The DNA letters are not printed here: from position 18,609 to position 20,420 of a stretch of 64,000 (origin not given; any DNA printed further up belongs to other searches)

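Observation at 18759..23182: Cluster of four ATP-grasp-type ligases (RimK-like + two stand-alone CphA G-domain paralogs + large ATP-grasp-like protein) inserted between ruvC and ruvA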

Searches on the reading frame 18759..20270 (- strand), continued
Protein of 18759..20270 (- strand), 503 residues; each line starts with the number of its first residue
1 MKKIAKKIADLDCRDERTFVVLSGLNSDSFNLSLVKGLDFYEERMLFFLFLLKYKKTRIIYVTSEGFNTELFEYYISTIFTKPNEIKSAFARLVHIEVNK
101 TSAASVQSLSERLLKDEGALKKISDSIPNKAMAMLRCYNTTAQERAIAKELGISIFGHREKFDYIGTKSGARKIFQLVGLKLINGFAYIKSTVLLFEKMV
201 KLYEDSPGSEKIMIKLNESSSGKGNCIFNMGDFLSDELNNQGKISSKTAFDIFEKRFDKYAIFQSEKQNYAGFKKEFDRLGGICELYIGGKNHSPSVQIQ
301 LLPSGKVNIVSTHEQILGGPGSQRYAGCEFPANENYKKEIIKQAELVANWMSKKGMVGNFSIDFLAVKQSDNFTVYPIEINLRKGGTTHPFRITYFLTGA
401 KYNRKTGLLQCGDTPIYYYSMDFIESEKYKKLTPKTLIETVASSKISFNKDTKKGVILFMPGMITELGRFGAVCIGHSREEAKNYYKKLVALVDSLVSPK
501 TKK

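Call 30: find_encoding_contigs(protein=P0139, flank=8000, max_places=1)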
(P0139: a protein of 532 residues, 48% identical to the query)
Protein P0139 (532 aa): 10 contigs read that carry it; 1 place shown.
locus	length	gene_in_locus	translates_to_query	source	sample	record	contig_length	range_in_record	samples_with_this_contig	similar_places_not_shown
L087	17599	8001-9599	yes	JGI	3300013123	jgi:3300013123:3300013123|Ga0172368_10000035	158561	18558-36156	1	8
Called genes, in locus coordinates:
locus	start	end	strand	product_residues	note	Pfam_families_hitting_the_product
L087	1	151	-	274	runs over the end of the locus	PF03703:bPH_2 (weak)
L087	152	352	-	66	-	-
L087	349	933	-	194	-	PF02677:QueH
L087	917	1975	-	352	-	PF01078:Mg_chelatase (faint), PF05496:RuvB_N, PF00004:AAA, PF07728:AAA_5, PF17864:AAA_lid_4, PF05491:WHD_RuvB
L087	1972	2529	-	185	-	PF01330:RuvA_N, PF14520:HHH_5, PF07499:RuvA_C (weak)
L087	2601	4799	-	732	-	PF13439:Glyco_transf_4, PF00534:Glycos_transf_1, PF13692:Glyco_trans_1_4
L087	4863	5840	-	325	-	-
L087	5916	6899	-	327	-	PF02655:ATP-grasp_3 (faint), PF02786:CPSase_L_D2 (faint), PF08443:RimK (faint), PF07478:Dala_Dala_lig_C (faint)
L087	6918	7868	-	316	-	PF14397:ATPgrasp_ST (faint), PF02655:ATP-grasp_3 (weak), PF08443:RimK (faint), PF07478:Dala_Dala_lig_C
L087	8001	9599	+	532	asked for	PF24923:ATP-grasp_IQCH, PF18105:PGM1_C (weak)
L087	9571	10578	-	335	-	PF00117:GATase, PF07722:Peptidase_C26 (faint)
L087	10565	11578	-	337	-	PF01087:GalP_UDP_transf, PF16285:DUF4931_N (faint), PF01230:HIT (faint), PF16268:DUF4921, PF02744:GalP_UDP_tr_C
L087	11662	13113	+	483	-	PF13567:DUF4131, PF03772:Competence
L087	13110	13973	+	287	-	PF00753:Lactamase_B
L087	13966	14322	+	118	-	PF01939:NucS_C (weak), PF08378:NERD, PF02021:UPF0102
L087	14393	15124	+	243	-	PF20772:TACO1_YebC_N, PF01709:Transcrip_reg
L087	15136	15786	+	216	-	-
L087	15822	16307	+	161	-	PF02075:RuvC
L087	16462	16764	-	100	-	-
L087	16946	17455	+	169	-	PF01025:GrpE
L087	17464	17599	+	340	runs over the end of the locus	PF00890:FAD_binding_2 (weak), PF01134:GIDA (weak), PF01494:FAD_binding_3, PF01946:Thi4, PF03486:HI0933_like, PF07992:Pyr_redox_2, PF12831:FAD_oxidored (weak), PF13450:NAD_binding_8 (weak), +3 more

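Call 31: find_encoding_contigs(protein=P0227, flank=8000, max_places=1)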
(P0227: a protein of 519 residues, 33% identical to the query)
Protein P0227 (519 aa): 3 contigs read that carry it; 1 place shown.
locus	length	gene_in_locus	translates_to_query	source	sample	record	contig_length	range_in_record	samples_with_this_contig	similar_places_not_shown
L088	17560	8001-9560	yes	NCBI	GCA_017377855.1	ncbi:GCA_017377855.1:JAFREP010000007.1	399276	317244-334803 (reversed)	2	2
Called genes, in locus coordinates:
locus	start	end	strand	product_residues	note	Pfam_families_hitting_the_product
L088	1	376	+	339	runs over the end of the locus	-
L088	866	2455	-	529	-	PF00682:HMGL-like, PF22617:HCS_D2, PF08502:LeuA_dimer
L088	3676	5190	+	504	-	PF00330:Aconitase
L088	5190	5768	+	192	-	PF00694:Aconitase_C, PF27512:LeuD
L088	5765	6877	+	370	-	PF00180:Iso_dh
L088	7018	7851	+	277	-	-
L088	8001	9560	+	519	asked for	PF24923:ATP-grasp_IQCH, PF18105:PGM1_C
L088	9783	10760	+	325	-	-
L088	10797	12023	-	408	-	PF00109:ketoacyl-synt, PF02801:Ketoacyl-synt_C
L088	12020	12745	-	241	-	PF00106:adh_short, PF08659:KR, PF13561:adh_short_C2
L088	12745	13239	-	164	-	PF13279:4HBT_2, PF03061:4HBT (weak)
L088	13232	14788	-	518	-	PF00221:Lyase_aromatic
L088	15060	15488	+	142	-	PF00072:Response_reg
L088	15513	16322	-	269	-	PF01553:Acyltransferase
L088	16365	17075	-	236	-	PF00561:Abhydrolase_1 (weak), PF00756:Esterase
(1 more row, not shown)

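Call 34: find_related_loci(query=A2, collection=metagenome_contigs, flank=10000)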
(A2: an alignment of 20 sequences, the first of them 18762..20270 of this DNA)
Query A2 (503 aa) in metagenome_contigs; peptide patterns used: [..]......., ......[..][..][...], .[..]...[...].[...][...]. (x = any residue, [..] = any of these).
600 stretches matched a pattern (row limit reached: there are more); 555 encode a relative of the query (tblastn E <= 1e-3); the best 80 are kept; 80 distinct loci.
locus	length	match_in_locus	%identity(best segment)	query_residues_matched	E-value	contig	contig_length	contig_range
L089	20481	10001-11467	51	6-493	1e-160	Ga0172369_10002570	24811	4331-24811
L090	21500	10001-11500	51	3-500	1e-159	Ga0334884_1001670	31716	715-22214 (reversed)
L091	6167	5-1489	50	7-500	6e-153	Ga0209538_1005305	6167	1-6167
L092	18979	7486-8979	38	4-494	2e-94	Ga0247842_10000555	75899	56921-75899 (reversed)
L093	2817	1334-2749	35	17-497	5e-96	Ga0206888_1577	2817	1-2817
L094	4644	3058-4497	34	1-494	1e-92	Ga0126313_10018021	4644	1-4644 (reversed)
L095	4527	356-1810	33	3-494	3e-92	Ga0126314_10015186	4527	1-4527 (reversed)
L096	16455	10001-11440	34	1-494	5e-92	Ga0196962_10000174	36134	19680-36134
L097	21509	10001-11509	34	2-502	2e-91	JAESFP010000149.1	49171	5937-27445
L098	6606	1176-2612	33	1-493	4e-90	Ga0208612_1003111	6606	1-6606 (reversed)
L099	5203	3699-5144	33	1-494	2e-90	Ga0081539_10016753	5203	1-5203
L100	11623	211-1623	36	12-498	1e-89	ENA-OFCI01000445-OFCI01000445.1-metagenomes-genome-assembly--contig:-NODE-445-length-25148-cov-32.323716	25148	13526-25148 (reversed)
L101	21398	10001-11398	34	17-495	3e-89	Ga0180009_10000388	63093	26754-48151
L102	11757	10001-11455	34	1-490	5e-89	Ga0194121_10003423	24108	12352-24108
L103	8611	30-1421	35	17-494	4e-89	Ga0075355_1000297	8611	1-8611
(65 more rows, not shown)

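Call 40: find_encoding_contigs(protein=P0121, flank=1000, max_places=5)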
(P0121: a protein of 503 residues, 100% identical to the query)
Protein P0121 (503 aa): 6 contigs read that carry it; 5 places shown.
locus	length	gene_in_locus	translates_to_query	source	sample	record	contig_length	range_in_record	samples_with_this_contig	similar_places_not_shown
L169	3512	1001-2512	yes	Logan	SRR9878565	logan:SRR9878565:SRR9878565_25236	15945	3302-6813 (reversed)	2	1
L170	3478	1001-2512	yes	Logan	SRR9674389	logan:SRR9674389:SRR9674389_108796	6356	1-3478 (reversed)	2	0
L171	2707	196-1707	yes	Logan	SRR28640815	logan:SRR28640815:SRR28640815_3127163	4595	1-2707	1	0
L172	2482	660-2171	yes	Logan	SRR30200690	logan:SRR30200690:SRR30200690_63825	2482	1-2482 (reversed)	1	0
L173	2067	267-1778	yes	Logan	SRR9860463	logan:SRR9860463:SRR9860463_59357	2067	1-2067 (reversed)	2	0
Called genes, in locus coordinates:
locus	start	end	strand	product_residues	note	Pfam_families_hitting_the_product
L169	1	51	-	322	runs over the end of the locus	PF02655:ATP-grasp_3 (faint), PF07478:Dala_Dala_lig_C (faint)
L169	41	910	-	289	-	PF08443:RimK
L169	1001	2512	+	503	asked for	PF24923:ATP-grasp_IQCH, PF02655:ATP-grasp_3 (weak)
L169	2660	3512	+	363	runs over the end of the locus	PF00483:NTP_transferase, PF22640:ManC_GMP_beta-helix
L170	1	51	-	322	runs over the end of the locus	PF02655:ATP-grasp_3 (faint), PF07478:Dala_Dala_lig_C (faint)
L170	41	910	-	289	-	PF08443:RimK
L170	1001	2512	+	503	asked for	PF24923:ATP-grasp_IQCH, PF02655:ATP-grasp_3 (weak)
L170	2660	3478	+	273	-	?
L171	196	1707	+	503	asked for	PF24923:ATP-grasp_IQCH, PF02655:ATP-grasp_3 (weak)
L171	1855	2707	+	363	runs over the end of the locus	PF00483:NTP_transferase, PF22640:ManC_GMP_beta-helix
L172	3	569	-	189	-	?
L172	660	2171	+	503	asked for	PF24923:ATP-grasp_IQCH, PF02655:ATP-grasp_3 (weak)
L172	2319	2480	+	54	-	?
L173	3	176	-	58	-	?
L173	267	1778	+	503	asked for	PF24923:ATP-grasp_IQCH, PF02655:ATP-grasp_3 (weak)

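Call 57: search_protein_families(library=pfam, proteins=[L087:4863-5840:-, L090:6429-7925:-, L090:11613-14852:-, L092:9068-11878:-, L092:4998-5786:+], max_evalue=0.001)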
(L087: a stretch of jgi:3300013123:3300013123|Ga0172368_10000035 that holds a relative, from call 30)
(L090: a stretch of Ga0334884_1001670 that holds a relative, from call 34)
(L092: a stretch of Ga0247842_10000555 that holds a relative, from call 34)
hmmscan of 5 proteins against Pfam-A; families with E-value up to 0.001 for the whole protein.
L087:4863-5840:- (325 aa): 0 families

L090:6429-7925:- (498 aa): 2 families
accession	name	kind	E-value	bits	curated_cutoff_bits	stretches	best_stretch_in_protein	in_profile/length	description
PF08014.17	MATCAP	-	6.3e-22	78.5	27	2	211-384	95-258/365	Microtubule-associated tyrosine carboxypeptidase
PF17377.7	DUF5399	-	0.0004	20.6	25.5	0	86-178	16-104/140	Family of unknown function (DUF5399)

L090:11613-14852:- (1079 aa): 0 families

L092:9068-11878:- (936 aa): 0 families

L092:4998-5786:+ (262 aa): 2 families
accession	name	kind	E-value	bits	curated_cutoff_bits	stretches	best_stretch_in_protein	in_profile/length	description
PF00483.29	NTP_transferase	-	3e-21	76.6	21.2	1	20-257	2-240/245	Nucleotidyl transferase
PF12804.13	NTP_transf_3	-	1.8e-11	44.9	27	1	20-142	1-115/160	MobA-like NTP transferase domain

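Call 58: predict_structure(alignment_id=A2)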
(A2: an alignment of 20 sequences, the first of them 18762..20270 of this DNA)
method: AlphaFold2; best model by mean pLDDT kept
length: 503 residues; sequences in the alignment: 20
mean_pLDDT: 86.6   pTM: 0.84
mean pLDDT of the five models: 86.6, 86.2, 86.0, 86.0, 84.5
residues with pLDDT >= 90: 262; 70-90: 194; 50-70: 40; < 50: 7
segments of 3 or more residues with pLDDT < 50: 1-3, 501-503
pLDDT, mean of each block of 10 residues (from residue 1): 54 80 81 79 88 91 92 92 93 93 75 93 95 85 90 78 79 94 94 91 86 86 84 82 66 87 85 91 88 86 84 85 84 92 95 84 89 89 68 89 88 93 90 94 94 94 92 96 97 87 38
secondary structure, 60 per line:
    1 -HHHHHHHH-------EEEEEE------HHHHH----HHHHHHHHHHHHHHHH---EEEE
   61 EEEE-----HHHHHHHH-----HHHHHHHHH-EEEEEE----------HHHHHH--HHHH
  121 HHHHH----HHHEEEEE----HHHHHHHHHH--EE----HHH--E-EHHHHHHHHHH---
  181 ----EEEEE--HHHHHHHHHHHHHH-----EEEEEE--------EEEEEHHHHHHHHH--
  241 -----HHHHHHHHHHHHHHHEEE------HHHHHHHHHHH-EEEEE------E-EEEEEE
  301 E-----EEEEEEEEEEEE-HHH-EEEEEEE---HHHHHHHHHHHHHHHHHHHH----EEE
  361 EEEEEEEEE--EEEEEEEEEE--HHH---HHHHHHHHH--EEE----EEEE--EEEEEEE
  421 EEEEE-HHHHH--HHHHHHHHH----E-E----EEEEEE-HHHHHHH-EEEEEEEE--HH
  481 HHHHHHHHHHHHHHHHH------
elements in order: H2-9 E17-22 H29-33 H38-53 E57-64 H70-77 H83-91 E93-98 H109-114 H117-125 E133-137 H142-151 H168-177 E185-189 H192-205 E211-216 E225-229 H230-238 H246-260 E261-263 H270-280 E282-286 E295-301 E307-318 E324-330 H334-353 E358-369 E372-381 H390-398 E401-403 E408-411 E414-425 H427-431 H434-442 E454-459 H461-467 E469-476 H479-497

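Call 62: fold_search(model_id=the predicted structure, library=pdb)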
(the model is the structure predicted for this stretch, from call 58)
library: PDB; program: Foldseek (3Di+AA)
matches with E <= 10: 1151; with E <= 0.001: 476
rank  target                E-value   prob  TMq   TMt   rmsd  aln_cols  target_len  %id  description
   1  8yi6_A                3.2e-32  1.00  0.77  0.84   3.8       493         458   23  BesA wild-type from Streptomyces cattleyicolor (released 2025-03-05)
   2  8ynd_B                1.9e-17  1.00  0.64  0.76   5.3       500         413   14  ATP-grasp peptide ligase from Streptomyces (released 2025-02-19)
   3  8ynd_A                2.7e-17  1.00  0.63  0.75   5.4       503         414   14  ATP-grasp peptide ligase from Streptomyces (released 2025-02-19)
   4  3wvq_A                2.8e-17  1.00  0.67  0.77   5.7       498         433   15  Structure of ATP grasp protein (released 2014-11-19)
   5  8ynd_D                2.8e-17  1.00  0.64  0.76   6.3       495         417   14  ATP-grasp peptide ligase from Streptomyces (released 2025-02-19)
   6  3wvr_B                3.9e-17  1.00  0.67  0.77   5.7       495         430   15  Structure of ATP grasp protein with AMP (released 2014-11-19)
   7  3wvq_C                6.5e-17  1.00  0.65  0.75   5.7       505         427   14  Structure of ATP grasp protein (released 2014-11-19)
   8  3wvq_B                1.1e-16  1.00  0.64  0.75   5.9       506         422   14  Structure of ATP grasp protein (released 2014-11-19)
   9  8ynd_F                1.1e-16  1.00  0.63  0.75   5.3       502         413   15  ATP-grasp peptide ligase from Streptomyces (released 2025-02-19)
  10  8ynd_H                1.1e-16  1.00  0.63  0.75   6.2       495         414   15  ATP-grasp peptide ligase from Streptomyces (released 2025-02-19)
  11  3wvr_A                3.0e-16  1.00  0.65  0.75   5.9       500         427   14  Structure of ATP grasp protein with AMP (released 2014-11-19)
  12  8ynq_B                4.9e-16  1.00  0.56  0.67   7.5       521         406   13  ATP-grasp peptide ligase from Streptomyces (released 2025-02-19)
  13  3wvr_D                7.2e-16  1.00  0.63  0.74   6.1       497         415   15  Structure of ATP grasp protein with AMP (released 2014-11-19)
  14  8ynq_A                7.7e-16  1.00  0.62  0.74   5.3       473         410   15  ATP-grasp peptide ligase from Streptomyces (released 2025-02-19)
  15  8ynd_C                9.1e-16  1.00  0.62  0.75   5.4       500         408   14  ATP-grasp peptide ligase from Streptomyces (released 2025-02-19)
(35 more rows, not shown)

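Call 67: search_protein_families(library=padloc, proteins=[window:18762-20270:-], max_evalue=0.01)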
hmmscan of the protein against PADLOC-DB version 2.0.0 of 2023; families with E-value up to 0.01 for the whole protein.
window:18762-20270:- (503 aa): 0 families
